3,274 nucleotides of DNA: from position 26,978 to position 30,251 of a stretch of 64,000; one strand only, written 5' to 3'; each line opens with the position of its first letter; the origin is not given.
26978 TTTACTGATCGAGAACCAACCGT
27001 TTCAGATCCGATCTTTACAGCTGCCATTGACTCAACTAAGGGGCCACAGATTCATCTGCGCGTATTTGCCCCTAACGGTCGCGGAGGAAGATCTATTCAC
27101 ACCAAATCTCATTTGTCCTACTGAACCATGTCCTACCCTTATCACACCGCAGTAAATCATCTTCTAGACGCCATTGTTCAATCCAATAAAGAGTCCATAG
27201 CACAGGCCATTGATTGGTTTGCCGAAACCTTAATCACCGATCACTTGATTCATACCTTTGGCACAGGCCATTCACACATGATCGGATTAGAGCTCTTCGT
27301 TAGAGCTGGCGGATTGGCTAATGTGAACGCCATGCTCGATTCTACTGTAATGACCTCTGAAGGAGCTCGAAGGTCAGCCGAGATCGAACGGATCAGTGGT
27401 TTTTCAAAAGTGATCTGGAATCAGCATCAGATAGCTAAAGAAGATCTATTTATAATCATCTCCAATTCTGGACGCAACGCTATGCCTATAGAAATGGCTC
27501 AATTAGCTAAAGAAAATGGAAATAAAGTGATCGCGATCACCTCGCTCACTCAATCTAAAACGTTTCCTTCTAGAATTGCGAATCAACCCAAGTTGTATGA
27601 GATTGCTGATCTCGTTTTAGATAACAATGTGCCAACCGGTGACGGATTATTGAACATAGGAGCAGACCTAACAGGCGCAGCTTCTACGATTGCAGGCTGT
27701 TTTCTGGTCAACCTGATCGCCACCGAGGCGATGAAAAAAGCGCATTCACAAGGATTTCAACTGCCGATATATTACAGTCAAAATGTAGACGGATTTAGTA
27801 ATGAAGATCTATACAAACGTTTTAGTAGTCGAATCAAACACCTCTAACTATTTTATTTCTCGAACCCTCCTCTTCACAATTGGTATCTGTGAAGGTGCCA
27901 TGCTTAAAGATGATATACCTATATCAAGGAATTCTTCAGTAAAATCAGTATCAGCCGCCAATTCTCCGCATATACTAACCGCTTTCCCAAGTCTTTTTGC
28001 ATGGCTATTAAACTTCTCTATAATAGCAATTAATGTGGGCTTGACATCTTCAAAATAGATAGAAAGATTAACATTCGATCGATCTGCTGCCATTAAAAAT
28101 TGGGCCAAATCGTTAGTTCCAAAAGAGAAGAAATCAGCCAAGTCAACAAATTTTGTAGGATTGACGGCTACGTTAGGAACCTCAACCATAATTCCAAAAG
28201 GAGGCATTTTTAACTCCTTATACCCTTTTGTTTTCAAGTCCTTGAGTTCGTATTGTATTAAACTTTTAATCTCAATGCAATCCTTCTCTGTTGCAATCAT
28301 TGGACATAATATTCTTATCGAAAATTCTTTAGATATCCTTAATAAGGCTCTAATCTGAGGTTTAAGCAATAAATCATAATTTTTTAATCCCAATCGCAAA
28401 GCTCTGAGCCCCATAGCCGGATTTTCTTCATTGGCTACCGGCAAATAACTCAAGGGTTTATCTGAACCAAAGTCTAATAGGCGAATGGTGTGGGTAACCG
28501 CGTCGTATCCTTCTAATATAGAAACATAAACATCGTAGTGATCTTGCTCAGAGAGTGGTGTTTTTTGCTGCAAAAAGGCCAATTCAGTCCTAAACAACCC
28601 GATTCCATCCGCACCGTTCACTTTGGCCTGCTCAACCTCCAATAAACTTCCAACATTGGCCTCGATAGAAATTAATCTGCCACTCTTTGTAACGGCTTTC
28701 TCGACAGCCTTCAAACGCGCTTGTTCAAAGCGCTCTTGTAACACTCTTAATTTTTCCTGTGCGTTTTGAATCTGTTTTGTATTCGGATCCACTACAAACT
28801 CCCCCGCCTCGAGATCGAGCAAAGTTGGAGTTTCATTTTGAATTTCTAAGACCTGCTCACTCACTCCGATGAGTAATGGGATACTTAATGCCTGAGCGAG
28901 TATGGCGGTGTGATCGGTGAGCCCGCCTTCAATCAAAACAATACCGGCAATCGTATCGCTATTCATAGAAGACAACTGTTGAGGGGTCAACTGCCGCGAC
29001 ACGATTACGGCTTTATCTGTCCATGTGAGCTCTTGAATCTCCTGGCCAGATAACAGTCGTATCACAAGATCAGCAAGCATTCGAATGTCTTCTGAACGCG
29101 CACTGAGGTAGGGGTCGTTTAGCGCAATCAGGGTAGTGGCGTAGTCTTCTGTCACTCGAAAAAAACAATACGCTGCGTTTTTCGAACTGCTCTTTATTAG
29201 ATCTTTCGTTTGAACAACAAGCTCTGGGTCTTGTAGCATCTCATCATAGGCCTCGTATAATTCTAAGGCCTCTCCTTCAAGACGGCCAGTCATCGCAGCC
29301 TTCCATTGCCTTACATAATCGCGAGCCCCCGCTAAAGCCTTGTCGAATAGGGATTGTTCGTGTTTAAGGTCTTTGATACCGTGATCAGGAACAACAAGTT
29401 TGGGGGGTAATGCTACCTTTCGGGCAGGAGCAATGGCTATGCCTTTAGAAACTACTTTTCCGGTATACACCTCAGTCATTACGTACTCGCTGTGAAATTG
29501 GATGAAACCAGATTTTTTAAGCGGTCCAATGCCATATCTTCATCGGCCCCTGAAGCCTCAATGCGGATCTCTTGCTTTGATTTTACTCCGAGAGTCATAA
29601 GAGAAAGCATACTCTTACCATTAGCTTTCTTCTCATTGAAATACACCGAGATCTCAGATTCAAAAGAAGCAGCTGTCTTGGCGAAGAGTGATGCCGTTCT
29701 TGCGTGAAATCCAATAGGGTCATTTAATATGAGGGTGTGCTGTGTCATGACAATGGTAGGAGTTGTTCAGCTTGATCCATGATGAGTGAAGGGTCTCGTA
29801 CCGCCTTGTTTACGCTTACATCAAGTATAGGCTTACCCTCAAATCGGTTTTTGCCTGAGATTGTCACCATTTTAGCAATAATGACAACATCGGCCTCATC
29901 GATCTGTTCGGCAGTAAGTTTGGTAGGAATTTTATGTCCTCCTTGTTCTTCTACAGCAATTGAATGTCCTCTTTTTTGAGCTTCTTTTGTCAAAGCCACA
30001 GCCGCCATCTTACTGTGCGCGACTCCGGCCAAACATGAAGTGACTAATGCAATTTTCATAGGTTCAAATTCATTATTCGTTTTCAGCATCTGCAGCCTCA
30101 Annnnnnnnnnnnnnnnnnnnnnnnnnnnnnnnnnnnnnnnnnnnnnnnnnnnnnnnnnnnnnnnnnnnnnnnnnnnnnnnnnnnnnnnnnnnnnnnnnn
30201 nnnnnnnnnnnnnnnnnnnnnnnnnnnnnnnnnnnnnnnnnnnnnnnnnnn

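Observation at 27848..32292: Complete fructose-family sugar PTS (EI, HPr, IIB, IIC, IIA) in a Bacteroidota-type genome, with no FruK and no regulator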

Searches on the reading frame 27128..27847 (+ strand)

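Call 3: search_protein_families(library=pfam, proteins=[window:27128-27847:+])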
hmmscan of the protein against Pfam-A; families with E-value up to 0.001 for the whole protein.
window:27128-27847:+ (239 aa): 3 families
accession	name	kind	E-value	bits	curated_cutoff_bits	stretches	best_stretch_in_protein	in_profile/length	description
PF13580.11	SIS_2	-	7.3e-43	146.3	27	1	5-139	2-138/138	SIS domain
PF01380.27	SIS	-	4.4e-07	30.2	25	1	102-143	51-92/131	SIS domain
PF10740.15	DUF2529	-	0.00064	19.8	22.3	0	87-146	61-120/169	Domain of unknown function (DUF2529)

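Call 4: search_protein_families(library=ncbifam, proteins=[window:27128-27847:+])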
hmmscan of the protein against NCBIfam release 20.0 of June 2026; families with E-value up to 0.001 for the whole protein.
window:27128-27847:+ (239 aa): 8 families
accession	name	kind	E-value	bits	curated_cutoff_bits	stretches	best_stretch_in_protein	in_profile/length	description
NF002805.0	PRK02947.1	subfamily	9.2e-74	247.7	135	1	5-239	7-246/247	sugar isomerase domain-containing protein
NF008451.0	PRK11302.1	subfamily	2.4e-07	30.5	296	1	103-141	174-212/286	transcriptional regulator HexR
TIGR03127.2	RuMP_HxlB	equivalog_domain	3.8e-07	30.2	160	1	101-144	69-112/178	6-phospho-3-hexuloisomerase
NF008458.0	PRK11337.1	equivalog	6.9e-05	21.9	378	1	103-143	187-227/293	MurR/RpiR family transcriptional regulator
NF041755.1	RuMP_HxlAB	equivalog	7.1e-05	21.9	500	1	102-144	286-328/391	bifunctional 3-hexulose-6-phosphate synthase/6-phospho-3-hexuloisomerase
NF040776.2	AlsR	equivalog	0.00018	20.5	400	1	100-143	172-215/279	transcriptional repressor AlsR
NF003915.0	PRK05441.1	subfamily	0.00046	19.3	168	0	98-144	125-171/300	N-acetylmuramic acid 6-phosphate etherase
TIGR00274.1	TIGR00274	equivalog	0.00058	19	302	1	15-145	34-167/291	N-acetylmuramic acid 6-phosphate etherase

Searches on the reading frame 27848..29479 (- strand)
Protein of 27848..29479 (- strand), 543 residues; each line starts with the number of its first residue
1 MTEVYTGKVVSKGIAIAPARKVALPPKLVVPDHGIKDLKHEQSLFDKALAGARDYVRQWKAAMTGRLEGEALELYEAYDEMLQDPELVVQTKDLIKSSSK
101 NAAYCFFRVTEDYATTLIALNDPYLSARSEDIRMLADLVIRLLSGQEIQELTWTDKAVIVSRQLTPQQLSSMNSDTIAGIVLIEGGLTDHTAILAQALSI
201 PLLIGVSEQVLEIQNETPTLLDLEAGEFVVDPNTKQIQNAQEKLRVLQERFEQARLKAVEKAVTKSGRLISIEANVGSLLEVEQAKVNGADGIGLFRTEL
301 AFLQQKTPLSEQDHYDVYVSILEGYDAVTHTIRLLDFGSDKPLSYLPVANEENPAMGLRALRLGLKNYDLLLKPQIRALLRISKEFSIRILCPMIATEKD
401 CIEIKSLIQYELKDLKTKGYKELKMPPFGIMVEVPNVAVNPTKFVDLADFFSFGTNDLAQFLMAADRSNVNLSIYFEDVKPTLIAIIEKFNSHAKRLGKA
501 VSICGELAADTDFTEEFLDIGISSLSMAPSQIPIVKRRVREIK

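Call 3: search_protein_families(library=pfam, proteins=[window:27848-29479:-])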
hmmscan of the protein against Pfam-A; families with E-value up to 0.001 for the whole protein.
window:27848-29479:- (543 aa): 3 families
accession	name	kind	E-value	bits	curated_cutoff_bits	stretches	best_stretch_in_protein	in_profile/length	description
PF02896.24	PEP-utilizers_C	-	3.2e-77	260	22.8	1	258-542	8-291/293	PEP-utilising enzyme, PEP-binding domain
PF05524.18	PEP-utilisers_N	-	6.2e-20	72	24.4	1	6-128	1-121/121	PEP-utilising enzyme, N-terminal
PF00391.29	PEP-utilizers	-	1.6e-13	50.4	23.1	1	155-226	3-72/72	PEP-utilising enzyme, mobile domain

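Call 4: search_protein_families(library=ncbifam, proteins=[window:27848-29479:-])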
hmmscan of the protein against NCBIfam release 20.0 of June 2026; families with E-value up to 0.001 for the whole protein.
window:27848-29479:- (543 aa): 7 families
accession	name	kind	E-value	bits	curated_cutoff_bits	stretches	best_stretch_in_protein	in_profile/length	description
TIGR01417.1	PTS_I_fam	equivalog_domain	8.8e-114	381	341.7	1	6-542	2-539/565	phosphoenolpyruvate--protein phosphotransferase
NF008283.0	PRK11061.1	equivalog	1.3e-93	314.6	583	1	9-542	175-706/748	phosphoenolpyruvate--protein phosphotransferase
NF008382.0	PRK11177.1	equivalog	2.3e-92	310.5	824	1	6-542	3-540/575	phosphoenolpyruvate-protein phosphotransferase PtsI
NF005057.0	PRK06464.1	equivalog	2.2e-41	141.8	598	2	349-542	596-788/798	phosphoenolpyruvate synthase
TIGR01418.1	PEP_synth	equivalog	1.7e-37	129.2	739.75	2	349-542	590-782/784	pyruvate, water dikinase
TIGR01828.1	pyru_phos_dikin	equivalog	3.5e-30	104.7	843.45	2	350-536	651-857/865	pyruvate, phosphate dikinase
NF008478.1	PRK11377.1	equivalog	2.2e-25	89.6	520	1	29-229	271-471/473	dihydroxyacetone kinase phosphoryl donor subunit DhaM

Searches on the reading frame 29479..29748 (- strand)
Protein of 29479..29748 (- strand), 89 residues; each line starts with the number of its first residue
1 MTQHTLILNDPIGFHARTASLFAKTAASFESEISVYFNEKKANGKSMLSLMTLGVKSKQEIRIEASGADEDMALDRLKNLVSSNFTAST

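Call 3: search_protein_families(library=pfam, proteins=[window:29479-29748:-])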
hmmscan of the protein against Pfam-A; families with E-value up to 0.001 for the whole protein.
window:29479-29748:- (89 aa): 1 family
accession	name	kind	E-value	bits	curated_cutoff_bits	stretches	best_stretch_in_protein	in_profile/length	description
PF00381.24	PTS-HPr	-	9.3e-25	86.9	23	1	4-82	3-80/81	PTS HPr component phosphorylation site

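Call 4: search_protein_families(library=ncbifam, proteins=[window:29479-29748:-])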
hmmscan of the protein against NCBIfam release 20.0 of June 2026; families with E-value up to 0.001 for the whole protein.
window:29479-29748:- (89 aa): 9 families
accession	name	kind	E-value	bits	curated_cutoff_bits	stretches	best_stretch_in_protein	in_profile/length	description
TIGR01003.1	PTS_HPr_family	subfamily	2.9e-24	84.8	47.9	1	1-81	1-81/82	HPr family phosphocarrier protein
NF010352.0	PRK13780.1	equivalog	1.4e-18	66.6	110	1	2-83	2-83/88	phosphocarrier protein HPr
NF041319.1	PTS-HPr_Halo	equivalog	1e-16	61.1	140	1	12-83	11-85/87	phosphocarrier protein HPr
NF010354.0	PRK13782.1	equivalog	1.3e-14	54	123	1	3-82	3-82/85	HPr family phosphocarrier protein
NF008104.0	PRK10850.1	equivalog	2.8e-14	52.9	153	1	1-81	1-81/85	phosphocarrier protein Hpr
NF008319.0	PRK11109.1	equivalog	9.9e-13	48.1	302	1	5-83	289-370/376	fused PTS fructose transporter subunit IIA/HPr protein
NF008478.1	PRK11377.1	equivalog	3.9e-10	39.3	520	1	5-86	159-240/473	dihydroxyacetone kinase phosphoryl donor subunit DhaM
NF008146.0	PRK10897.1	equivalog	5e-08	33.2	119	1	4-86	5-88/90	PTS phosphocarrier protein NPr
NF010351.0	PRK13779.1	equivalog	3.4e-05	22.9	766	1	7-81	296-373/503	bifunctional PTS system fructose-specific transporter subunit IIA/HPr protein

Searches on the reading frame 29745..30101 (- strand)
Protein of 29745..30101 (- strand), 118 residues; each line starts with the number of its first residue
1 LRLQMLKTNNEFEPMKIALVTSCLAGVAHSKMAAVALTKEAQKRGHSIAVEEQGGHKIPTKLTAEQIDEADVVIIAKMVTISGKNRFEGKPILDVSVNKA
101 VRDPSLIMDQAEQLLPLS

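Call 3: search_protein_families(library=pfam, proteins=[window:29745-30101:-])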
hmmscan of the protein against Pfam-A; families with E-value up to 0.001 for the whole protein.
window:29745-30101:- (118 aa): 2 families
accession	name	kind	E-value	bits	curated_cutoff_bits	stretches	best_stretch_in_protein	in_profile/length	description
PF02302.22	PTS_IIB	-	8.3e-17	62.1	23.6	1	20-105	3-85/90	PTS system, Lactose/Cellobiose specific IIB subunit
PF25554.1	PTS_EIIB_BC_N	-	2.7e-08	34.3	27.4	1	15-113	1-83/88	PTS system fructose specific EIIB'BC N-terminal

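Call 4: search_protein_families(library=ncbifam, proteins=[window:29745-30101:-])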
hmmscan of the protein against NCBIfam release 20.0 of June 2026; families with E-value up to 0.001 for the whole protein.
window:29745-30101:- (118 aa): 6 families
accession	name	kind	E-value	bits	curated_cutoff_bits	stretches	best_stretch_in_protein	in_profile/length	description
NF007783.0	PRK10474.1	equivalog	2.5e-25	88.8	135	1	15-114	2-101/106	PTS fructose-like transporter subunit IIB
TIGR00829.1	FRU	subfamily_domain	1e-20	73.8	76.85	1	20-101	3-84/85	fructose PTS transporter subunit IIB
NF007293.0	PRK09765.1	equivalog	2.5e-19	69.2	763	1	15-111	165-261/639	PTS 2-O-a-mannosyl-D-glycerate transporter subunit IIABC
NF008493.0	PRK11404.1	equivalog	5.9e-18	64.7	806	1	15-110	5-102/483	PTS fructose-like transporter subunit IIBC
NF007747.0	PRK10427.1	equivalog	8.8e-18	64.5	153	1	16-115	4-103/114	PTS fructose-like transporter subunit IIB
NF007984.0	PRK10712.1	equivalog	2e-16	59.6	793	1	11-111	100-199/563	PTS fructose transporter subunit IIBC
